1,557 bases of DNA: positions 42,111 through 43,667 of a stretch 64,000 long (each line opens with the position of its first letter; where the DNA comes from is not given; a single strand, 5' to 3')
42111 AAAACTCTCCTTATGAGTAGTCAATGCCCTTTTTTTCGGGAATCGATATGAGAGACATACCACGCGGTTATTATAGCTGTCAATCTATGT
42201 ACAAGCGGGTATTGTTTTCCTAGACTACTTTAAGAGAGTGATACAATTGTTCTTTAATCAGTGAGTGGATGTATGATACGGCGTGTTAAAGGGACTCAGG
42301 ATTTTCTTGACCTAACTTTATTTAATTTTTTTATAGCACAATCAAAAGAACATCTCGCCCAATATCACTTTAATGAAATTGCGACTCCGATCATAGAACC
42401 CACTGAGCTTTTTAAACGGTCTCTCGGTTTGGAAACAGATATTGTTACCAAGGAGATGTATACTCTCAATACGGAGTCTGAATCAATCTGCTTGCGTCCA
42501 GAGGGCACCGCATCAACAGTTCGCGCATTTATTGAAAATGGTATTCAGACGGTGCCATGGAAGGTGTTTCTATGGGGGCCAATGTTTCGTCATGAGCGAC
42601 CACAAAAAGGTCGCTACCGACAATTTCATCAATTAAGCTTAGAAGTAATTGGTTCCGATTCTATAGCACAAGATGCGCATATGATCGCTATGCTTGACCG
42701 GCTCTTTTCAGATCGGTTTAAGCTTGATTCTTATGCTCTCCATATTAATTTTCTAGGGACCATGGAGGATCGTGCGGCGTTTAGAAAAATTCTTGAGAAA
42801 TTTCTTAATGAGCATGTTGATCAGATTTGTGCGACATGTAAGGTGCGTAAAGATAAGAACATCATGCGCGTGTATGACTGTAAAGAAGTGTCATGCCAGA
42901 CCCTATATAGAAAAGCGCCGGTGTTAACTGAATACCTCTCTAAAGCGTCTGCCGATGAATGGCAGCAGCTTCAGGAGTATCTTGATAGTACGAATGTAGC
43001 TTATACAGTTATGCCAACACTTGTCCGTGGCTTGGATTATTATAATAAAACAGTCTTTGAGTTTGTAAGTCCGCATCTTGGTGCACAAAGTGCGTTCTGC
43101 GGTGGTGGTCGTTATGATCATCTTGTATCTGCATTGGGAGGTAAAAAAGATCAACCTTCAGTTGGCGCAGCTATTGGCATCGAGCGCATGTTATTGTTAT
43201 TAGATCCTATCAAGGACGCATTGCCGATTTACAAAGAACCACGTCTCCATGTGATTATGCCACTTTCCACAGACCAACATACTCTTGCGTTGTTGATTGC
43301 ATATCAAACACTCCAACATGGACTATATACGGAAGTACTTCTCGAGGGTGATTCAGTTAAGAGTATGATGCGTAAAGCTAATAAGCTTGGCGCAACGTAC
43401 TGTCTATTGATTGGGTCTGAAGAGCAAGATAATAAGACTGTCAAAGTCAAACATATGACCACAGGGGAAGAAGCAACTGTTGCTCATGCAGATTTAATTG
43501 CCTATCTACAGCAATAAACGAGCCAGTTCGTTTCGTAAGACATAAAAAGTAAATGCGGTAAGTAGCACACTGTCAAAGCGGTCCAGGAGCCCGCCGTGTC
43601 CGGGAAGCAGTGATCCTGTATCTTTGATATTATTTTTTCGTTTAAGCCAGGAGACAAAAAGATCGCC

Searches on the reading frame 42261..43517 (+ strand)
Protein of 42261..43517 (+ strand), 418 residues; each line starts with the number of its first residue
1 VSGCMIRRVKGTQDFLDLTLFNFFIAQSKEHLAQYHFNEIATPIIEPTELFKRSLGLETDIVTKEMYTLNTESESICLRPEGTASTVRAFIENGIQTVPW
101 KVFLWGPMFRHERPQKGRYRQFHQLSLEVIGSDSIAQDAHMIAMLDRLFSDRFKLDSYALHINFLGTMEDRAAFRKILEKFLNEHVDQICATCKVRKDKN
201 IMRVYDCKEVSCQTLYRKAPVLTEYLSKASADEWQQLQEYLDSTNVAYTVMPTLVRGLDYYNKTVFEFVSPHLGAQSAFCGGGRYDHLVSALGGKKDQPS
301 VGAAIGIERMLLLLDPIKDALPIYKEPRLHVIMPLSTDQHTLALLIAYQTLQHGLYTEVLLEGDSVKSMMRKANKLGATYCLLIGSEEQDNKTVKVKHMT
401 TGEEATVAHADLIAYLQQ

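Call 7: search_protein_families(library=pfam, proteins=[window:42261-43517:+], max_evalue=0.01)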
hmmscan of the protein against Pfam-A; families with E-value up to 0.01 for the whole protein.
window:42261-43517:+ (418 aa): 6 families
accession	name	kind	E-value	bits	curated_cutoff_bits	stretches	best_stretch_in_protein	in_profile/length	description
PF13393.11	tRNA-synt_His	-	1e-27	97.6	25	1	32-309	24-307/308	Histidyl-tRNA synthetase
PF00587.30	tRNA-synt_2b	-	5.6e-17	62.8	29.3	1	67-313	1-174/179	tRNA synthetase class II core domain (G, H, P, S and T)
PF03129.25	HGTP_anticodon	-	6.7e-13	49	21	1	331-418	3-93/94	Anticodon binding domain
PF01409.25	tRNA-synt_2d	-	2.6e-07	30.8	19.8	1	24-153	22-154/246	tRNA synthetases class II core domain (F)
PF12745.12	HGTP_anticodon2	-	0.0011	19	24.4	1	343-418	22-102/261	Anticodon binding domain of tRNAs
PF00152.25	tRNA-synt_2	-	0.0021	17.6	25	0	101-154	93-142/308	tRNA synthetases class II (D, K and N)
